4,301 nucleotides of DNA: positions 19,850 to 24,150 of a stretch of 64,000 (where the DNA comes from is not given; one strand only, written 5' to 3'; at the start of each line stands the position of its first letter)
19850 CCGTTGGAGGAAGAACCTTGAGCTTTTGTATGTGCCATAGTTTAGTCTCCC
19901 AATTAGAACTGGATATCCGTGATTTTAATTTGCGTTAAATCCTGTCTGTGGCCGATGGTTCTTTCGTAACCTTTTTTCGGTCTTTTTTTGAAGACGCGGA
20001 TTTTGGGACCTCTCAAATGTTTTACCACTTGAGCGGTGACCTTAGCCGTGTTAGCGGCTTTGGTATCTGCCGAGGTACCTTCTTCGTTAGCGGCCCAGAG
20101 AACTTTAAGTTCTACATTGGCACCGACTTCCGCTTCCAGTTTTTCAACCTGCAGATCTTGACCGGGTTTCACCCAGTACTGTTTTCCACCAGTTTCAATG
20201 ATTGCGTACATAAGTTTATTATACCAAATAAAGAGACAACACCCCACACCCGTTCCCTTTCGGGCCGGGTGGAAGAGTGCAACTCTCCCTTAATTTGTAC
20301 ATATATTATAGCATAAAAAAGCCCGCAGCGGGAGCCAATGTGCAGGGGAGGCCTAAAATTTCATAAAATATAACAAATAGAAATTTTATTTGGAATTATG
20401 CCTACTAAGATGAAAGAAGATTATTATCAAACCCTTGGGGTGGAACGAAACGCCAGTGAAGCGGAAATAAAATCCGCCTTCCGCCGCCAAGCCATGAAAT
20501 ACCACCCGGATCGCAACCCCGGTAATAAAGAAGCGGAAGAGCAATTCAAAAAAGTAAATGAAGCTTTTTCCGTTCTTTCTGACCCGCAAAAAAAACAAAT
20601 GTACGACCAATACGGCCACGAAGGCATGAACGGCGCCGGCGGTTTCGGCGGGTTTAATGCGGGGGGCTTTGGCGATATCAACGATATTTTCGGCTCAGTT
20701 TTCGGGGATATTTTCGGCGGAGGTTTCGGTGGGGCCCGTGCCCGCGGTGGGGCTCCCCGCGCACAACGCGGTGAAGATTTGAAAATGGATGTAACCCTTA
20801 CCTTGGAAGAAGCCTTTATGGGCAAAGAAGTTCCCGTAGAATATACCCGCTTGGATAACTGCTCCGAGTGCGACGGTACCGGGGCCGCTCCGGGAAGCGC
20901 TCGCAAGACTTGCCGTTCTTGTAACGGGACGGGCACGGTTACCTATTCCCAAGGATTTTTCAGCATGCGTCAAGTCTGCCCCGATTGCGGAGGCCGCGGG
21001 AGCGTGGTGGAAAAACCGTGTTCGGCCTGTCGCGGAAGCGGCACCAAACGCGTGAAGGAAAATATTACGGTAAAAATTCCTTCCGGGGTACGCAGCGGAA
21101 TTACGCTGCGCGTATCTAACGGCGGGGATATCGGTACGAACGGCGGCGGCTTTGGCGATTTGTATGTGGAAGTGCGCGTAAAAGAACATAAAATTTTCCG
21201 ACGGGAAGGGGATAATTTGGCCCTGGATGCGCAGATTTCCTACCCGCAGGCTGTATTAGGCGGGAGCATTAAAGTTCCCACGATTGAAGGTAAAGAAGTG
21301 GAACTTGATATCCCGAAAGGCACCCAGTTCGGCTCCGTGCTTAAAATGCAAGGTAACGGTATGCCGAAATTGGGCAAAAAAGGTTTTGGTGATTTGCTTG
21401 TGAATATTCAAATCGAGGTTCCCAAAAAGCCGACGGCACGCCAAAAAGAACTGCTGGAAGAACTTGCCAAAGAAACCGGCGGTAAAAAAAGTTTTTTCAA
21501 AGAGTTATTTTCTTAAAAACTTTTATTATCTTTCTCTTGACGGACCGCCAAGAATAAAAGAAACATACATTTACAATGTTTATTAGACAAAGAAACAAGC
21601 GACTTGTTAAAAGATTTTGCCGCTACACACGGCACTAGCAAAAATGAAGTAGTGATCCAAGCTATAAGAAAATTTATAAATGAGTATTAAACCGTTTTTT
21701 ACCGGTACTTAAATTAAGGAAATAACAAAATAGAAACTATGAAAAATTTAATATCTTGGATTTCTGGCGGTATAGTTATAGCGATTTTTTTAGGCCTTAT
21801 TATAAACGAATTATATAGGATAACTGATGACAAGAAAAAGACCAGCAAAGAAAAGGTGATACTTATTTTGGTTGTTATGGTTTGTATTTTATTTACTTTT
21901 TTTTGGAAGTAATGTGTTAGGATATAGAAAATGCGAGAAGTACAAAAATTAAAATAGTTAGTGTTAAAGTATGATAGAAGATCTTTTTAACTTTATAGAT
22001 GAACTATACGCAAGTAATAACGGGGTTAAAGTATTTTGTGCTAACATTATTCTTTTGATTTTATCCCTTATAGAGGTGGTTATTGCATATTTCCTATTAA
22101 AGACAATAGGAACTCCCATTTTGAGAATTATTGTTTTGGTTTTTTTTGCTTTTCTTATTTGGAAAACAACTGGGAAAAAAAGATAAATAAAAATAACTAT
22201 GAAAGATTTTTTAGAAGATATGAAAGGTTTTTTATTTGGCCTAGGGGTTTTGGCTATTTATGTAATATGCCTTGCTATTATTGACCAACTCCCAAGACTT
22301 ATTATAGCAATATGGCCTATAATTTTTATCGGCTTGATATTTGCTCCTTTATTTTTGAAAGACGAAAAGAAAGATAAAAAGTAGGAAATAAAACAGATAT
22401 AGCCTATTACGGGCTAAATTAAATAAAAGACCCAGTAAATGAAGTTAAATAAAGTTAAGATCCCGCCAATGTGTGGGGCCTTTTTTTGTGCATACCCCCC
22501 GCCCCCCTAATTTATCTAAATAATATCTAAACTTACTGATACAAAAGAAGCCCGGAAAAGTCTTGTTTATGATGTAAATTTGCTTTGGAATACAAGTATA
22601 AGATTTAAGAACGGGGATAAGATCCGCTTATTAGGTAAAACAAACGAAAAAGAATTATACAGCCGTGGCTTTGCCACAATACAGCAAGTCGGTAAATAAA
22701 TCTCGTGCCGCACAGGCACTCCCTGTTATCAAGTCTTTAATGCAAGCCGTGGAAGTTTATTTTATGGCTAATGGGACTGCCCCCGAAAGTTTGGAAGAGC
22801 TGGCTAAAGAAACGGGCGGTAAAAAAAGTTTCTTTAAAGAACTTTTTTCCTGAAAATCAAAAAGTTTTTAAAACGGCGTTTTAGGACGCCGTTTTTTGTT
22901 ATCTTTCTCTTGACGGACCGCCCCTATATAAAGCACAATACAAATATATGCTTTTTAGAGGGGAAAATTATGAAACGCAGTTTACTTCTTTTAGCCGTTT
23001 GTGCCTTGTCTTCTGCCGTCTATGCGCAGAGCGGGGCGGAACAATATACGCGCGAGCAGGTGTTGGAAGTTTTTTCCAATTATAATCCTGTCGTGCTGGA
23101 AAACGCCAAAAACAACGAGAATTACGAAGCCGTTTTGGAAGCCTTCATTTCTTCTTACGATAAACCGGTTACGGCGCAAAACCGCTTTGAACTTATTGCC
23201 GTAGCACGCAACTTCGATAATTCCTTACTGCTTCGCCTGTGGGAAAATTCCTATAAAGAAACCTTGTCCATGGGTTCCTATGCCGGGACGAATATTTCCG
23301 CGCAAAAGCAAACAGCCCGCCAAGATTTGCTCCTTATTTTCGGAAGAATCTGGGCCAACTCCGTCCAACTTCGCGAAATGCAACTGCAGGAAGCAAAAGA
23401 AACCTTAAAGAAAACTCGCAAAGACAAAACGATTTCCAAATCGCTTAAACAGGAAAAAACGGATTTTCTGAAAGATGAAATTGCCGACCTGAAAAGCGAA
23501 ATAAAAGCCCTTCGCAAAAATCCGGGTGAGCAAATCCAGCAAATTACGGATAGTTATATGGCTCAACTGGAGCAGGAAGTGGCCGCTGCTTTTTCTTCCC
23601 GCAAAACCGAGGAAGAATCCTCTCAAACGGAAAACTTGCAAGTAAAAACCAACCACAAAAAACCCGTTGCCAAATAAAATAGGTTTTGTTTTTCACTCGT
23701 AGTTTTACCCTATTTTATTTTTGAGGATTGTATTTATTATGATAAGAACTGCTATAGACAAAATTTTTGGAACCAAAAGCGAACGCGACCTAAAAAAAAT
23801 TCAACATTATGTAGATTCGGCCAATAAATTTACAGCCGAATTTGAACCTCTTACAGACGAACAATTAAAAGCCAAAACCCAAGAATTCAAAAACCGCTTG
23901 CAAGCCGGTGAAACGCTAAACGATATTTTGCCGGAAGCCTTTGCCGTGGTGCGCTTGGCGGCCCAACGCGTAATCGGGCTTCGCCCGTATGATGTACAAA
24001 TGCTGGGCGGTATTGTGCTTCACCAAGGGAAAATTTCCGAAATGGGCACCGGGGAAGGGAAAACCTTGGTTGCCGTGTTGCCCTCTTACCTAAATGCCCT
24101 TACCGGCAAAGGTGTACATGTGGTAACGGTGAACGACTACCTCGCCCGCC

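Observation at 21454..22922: The dnaJ 3' end is duplicated (protein-identical, synonymously diverged) around a 1.3-kb A+T-rich insert: an att-like scar with no recombinase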

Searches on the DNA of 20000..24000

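Call 47: search_rna_families(source=window, start=20000, end=24000, threshold=evalue, max_evalue=1)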
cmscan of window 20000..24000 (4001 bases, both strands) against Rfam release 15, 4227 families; matches with E-value up to 1: 2.
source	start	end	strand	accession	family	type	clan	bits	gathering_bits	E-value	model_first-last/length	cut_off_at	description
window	22810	22899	+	RF02434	SpF39_sRNA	Gene; sRNA;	-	32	60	0.22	1-109/109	no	Streptococcus sRNA SpF39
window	22862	22914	-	RF02066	STnc320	Gene; sRNA;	-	22.5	50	0.57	1-55/55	no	Salmonella enterica sRNA STnc320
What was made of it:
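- Tried and rejected: Rfam found nothing significant in 20000-24000 (call 47).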

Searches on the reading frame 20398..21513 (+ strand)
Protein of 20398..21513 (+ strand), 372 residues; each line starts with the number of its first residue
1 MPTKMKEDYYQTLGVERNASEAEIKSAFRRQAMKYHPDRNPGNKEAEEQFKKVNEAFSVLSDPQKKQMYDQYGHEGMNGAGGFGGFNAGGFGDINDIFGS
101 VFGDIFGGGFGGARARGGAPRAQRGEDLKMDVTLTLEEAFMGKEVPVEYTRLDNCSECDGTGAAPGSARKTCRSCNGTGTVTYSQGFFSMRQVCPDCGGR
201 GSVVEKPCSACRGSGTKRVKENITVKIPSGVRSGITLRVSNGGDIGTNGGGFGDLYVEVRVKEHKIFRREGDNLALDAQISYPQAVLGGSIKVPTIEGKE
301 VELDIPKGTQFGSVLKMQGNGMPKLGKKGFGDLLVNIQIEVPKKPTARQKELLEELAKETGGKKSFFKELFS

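Call 7: find_encoding_contigs(protein=window:20398-21513:+, flank=6000, max_places=10)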
Protein window:20398-21513:+ (372 aa): 22 contigs read that carry it; 10 places shown.
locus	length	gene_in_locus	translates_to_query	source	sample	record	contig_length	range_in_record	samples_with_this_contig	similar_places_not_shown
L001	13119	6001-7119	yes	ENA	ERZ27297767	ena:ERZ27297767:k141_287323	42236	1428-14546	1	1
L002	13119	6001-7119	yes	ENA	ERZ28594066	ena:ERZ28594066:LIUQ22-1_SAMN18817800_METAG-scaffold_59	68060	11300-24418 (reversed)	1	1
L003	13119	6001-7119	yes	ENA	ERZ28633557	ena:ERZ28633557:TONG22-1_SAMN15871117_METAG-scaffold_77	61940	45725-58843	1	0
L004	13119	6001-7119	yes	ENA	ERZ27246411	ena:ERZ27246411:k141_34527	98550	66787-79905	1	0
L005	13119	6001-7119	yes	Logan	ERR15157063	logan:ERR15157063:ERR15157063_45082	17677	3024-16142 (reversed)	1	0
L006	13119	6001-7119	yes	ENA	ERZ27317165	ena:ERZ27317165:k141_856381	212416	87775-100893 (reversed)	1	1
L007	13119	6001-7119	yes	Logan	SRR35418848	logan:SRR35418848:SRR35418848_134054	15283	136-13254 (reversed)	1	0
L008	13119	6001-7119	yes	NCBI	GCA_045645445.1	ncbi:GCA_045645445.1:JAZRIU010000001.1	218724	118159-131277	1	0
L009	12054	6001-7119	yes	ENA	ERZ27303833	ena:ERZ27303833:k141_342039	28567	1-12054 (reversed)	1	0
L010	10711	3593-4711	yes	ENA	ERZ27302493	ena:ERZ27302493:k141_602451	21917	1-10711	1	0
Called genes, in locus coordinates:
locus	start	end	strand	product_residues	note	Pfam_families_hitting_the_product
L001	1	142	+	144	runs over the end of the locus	PF03946:Ribosomal_L11_N, PF00298:Ribosomal_L11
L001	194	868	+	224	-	PF00687:Ribosomal_L1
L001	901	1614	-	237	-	PF10707:YrbL-PhoP_reg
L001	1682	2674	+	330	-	PF00089:Trypsin (weak)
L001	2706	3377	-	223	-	PF03372:Exo_endo_phos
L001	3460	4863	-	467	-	PF01018:GTP1_OBG, PF00009:GTP_EFTU (faint), PF02421:FeoB_N, PF01926:MMR_HSR1, PF09269:DUF1967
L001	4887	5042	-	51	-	-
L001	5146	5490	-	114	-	PF01016:Ribosomal_L27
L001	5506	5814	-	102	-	PF00829:Ribosomal_L21p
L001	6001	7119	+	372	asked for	PF00226:DnaJ, PF01556:DnaJ_C, PF00684:DnaJ_CXXCXGXG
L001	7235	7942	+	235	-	-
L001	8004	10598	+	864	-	PF07517:SecA_DEAD, PF01043:SecA_PP_bind, PF21090:P-loop_SecA, PF07516:SecA_SW, PF02810:SEC-C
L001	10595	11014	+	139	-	-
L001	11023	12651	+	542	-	PF20154:LNT_N, PF00795:CN_hydrolase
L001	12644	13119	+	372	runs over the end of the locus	PF03462:PCRF, PF00472:RF-1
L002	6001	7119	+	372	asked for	PF00226:DnaJ, PF01556:DnaJ_C, PF00684:DnaJ_CXXCXGXG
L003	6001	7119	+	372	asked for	PF00226:DnaJ, PF01556:DnaJ_C, PF00684:DnaJ_CXXCXGXG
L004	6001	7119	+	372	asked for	PF00226:DnaJ, PF01556:DnaJ_C, PF00684:DnaJ_CXXCXGXG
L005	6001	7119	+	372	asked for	PF00226:DnaJ, PF01556:DnaJ_C, PF00684:DnaJ_CXXCXGXG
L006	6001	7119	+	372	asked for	PF00226:DnaJ, PF01556:DnaJ_C, PF00684:DnaJ_CXXCXGXG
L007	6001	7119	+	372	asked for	PF00226:DnaJ, PF01556:DnaJ_C, PF00684:DnaJ_CXXCXGXG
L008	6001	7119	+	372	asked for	PF00226:DnaJ, PF01556:DnaJ_C, PF00684:DnaJ_CXXCXGXG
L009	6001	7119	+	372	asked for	PF00226:DnaJ, PF01556:DnaJ_C, PF00684:DnaJ_CXXCXGXG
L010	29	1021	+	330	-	PF00089:Trypsin (weak)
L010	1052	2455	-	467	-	PF01018:GTP1_OBG, PF00009:GTP_EFTU (faint), PF02421:FeoB_N, PF01926:MMR_HSR1, PF09269:DUF1967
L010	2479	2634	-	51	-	-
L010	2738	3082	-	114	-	PF01016:Ribosomal_L27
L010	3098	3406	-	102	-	PF00829:Ribosomal_L21p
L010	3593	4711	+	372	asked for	PF00226:DnaJ, PF01556:DnaJ_C, PF00684:DnaJ_CXXCXGXG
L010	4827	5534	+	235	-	-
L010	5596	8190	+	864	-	PF07517:SecA_DEAD, PF01043:SecA_PP_bind, PF21090:P-loop_SecA, PF07516:SecA_SW, PF02810:SEC-C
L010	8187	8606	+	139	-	-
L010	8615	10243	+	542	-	PF20154:LNT_N, PF00795:CN_hydrolase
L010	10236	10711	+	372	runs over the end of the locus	PF03462:PCRF, PF00472:RF-1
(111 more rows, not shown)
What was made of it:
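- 20398..21516 (+): dnaJ, intact, resident (species A) allele. Pfam DnaJ, DnaJ_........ and DnaJ_C on the identical protein in L001-L010 (call 7).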

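Call 21: find_related_loci(query=window:20398-21513:+, collection=genome_contigs, flank=6000)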
Query window:20398-21513:+ (372 aa) in genome_contigs; peptide patterns used: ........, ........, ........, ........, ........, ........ (x = any residue, [..] = any of these).
216 stretches matched a pattern; 190 encode a relative of the query (tblastn E <= 1e-3); the best 80 are kept; 80 distinct loci.
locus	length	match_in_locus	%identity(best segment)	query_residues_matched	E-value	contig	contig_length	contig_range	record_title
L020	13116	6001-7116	98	1-372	0e+0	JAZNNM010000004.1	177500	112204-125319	MAG: Elusimicrobiaceae bacterium isolate T1900044655_TS20190121.MAGScoT_cleanbin_000018 SGB_1474_k141_3020719, whole gen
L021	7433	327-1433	92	1-371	0e+0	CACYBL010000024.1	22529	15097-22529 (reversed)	MAG: uncultured Elusimicrobium sp. isolate RUG11790 genome assembly, contig: RUG11790_asm_24, whole genome shotgun seque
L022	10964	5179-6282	85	1-371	0e+0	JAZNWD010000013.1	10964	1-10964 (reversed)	MAG: Elusimicrobiaceae bacterium isolate T1900044785_TS20190251.MAGScoT_cleanbin_000015 SGB_2612_k141_1964509, whole gen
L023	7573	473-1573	90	1-371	0e+0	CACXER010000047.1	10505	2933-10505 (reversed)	MAG: uncultured Elusimicrobium sp. isolate RUG11187 genome assembly, contig: RUG11187_asm_47, whole genome shotgun seque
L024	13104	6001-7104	83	1-371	0e+0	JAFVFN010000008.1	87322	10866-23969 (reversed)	MAG: Elusimicrobiaceae bacterium isolate RGIG5124 Roe_deer_Rumen.Co__c252944, whole genome shotgun sequence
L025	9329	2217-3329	92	1-372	0e+0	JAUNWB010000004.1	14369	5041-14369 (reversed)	MAG: Elusimicrobiales bacterium isolate S8M_St_18 NODE_1567_length_14369_cov_6.180243, whole genome shotgun sequence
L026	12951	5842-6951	88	1-372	0e+0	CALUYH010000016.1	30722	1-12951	MAG: uncultured Elusimicrobiales bacterium isolate BRZ_SN__bin21 genome assembly, contig: BRZ_SN__NODE_1861_length_30722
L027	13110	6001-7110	90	1-372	0e+0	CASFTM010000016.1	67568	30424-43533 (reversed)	uncultured bacterium isolate O72_L2_361361_idba_bin.39 genome assembly, contig: O72_L2_361361_idba_bin.39.fa_scaffold_17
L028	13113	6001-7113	91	1-372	0e+0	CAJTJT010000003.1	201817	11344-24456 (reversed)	MAG TPA_asm: uncultured Elusimicrobiales bacterium isolate MGBC103454 genome assembly, contig: MGBC103454.3, whole genom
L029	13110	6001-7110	91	1-372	0e+0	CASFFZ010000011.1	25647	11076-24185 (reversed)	uncultured bacterium isolate SI.O27.metabat-bins.19 genome assembly, contig: SI.O27.metabat-bins.19.fa_k141_288225, whol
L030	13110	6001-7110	90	1-372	0e+0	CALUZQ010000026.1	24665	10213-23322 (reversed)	MAG: uncultured Elusimicrobiales bacterium isolate BRZ_KP__bin85 genome assembly, contig: BRZ_KP__NODE_3112_length_24665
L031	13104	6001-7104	88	1-371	0e+0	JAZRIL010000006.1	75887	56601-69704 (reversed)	MAG: Elusimicrobiaceae bacterium isolate T1900045475_YK20190169.MAGScoT_cleanbin_000007 SGB_7258_k141_2625445, whole gen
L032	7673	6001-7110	88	1-372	0e+0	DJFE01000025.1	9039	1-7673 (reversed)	MAG TPA_asm: Elusimicrobia bacterium UBA5880 UBA5880_contig_3038, whole genome shotgun sequence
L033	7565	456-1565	90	1-372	0e+0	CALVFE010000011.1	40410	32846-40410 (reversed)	MAG: uncultured Elusimicrobiales bacterium isolate BRZ_KS__bin69 genome assembly, contig: BRZ_KS__NODE_1448_length_40410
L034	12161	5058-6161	89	1-371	0e+0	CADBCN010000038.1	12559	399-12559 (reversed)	MAG: uncultured Elusimicrobium sp. isolate RUG13843 genome assembly, contig: RUG13843_asm_38, whole genome shotgun seque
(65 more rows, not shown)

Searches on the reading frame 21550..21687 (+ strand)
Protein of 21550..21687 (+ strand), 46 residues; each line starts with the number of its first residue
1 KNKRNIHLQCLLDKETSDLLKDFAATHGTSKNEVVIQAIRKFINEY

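Call 51: find_homologous_proteins(query=window:21550-21687:+, max_evalue=0.01)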
Query seq(46 aa): no candidate shares three 5-residue words with the query. No homologue found.
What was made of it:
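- Tried and rejected: A search for homologues of the RHH frame found none (call 51).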

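Call 68: search_protein_families(library=padloc, proteins=[window:21550-21687:+], max_evalue=0.1)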
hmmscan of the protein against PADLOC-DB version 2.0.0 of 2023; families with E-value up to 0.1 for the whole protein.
seq(46 aa): 0 families

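Call 69: search_protein_families(library=ncbifam, proteins=[window:21550-21687:+], max_evalue=0.1)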
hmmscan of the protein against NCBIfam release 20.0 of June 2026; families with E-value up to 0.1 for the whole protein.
seq(46 aa): 2 families
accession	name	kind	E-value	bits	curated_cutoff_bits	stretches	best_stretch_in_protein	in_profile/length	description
NF048017.1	antitoxin_RelB_like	equivalog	0.0029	17.8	50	1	12-44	2-34/70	type II toxin-antitoxin system RelB family antitoxin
NF053762.1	aCcr1_fam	equivalog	0.074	13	60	1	13-43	8-38/38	aCcr1 family cell cycle regulator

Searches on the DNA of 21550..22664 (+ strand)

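Call 27: search_dna_similar(query=window:21550-22664:+, collection=phages, mode=distant)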
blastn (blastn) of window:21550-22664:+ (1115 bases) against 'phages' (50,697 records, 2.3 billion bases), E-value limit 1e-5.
No match.

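Call 28: search_dna_similar(query=window:21550-22664:+, collection=plasmids, mode=distant)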
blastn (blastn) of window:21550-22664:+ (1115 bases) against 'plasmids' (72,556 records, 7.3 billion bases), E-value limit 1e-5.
No match.
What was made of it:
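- Tried and rejected: BLASTN (distant mode) against the phage and plasmid collections gave no match (calls 27, 28).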

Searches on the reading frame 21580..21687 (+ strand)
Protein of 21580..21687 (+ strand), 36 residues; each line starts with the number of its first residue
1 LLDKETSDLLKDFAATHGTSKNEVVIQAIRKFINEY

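Call 26: search_protein_families(library=phrogs, proteins=[window:21580-21687:+], max_evalue=1)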
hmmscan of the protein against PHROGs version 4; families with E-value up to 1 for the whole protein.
seq(36 aa): 6 families
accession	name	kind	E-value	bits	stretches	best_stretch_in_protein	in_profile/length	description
phrog_3887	-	transcription regulation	2.1e-05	25.2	1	2-33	25-56/61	transcriptional regulator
phrog_3180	-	transcription regulation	0.00014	22.8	1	2-36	12-46/50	Arc-like repressor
phrog_876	-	transcription regulation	0.00016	22.3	1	2-36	74-108/239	transcriptional repressor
phrog_582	-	transcription regulation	0.0097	17.2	1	2-35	64-97/105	Arc-like repressor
phrog_4085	-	unknown function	0.071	14.4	1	3-34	8-39/77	-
phrog_13890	-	unknown function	0.14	13.2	1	4-31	26-53/73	-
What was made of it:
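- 21541..21690 (+): Arc/CopG-like ribbon-helix-helix reading frame, open from 21541, with no ATG, GTG or TTG start. phrog_3887 transcriptional regulator at 2e-5 and Arc-like repressor at 1e-4 (call 26).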

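Call 35: search_protein_families(library=pfam, proteins=[window:21580-21687:+], max_evalue=0.5)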
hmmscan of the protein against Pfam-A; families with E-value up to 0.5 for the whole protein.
seq(36 aa): 3 families
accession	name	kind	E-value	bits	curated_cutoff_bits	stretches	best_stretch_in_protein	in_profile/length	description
PF07704.17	PSK_trans_fac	-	0.002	19.4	28.3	1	3-33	7-37/82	Rv0623-like transcription factor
PF09957.15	VapB_antitoxin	-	0.054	13.8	23.4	1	13-35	16-38/47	Bacterial antitoxin of type II TA system, VapB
PF22513.2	FitA-like_RHH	-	0.083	13.3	27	1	2-30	8-36/39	Antitoxin FitA-like, ribbon-helix-helix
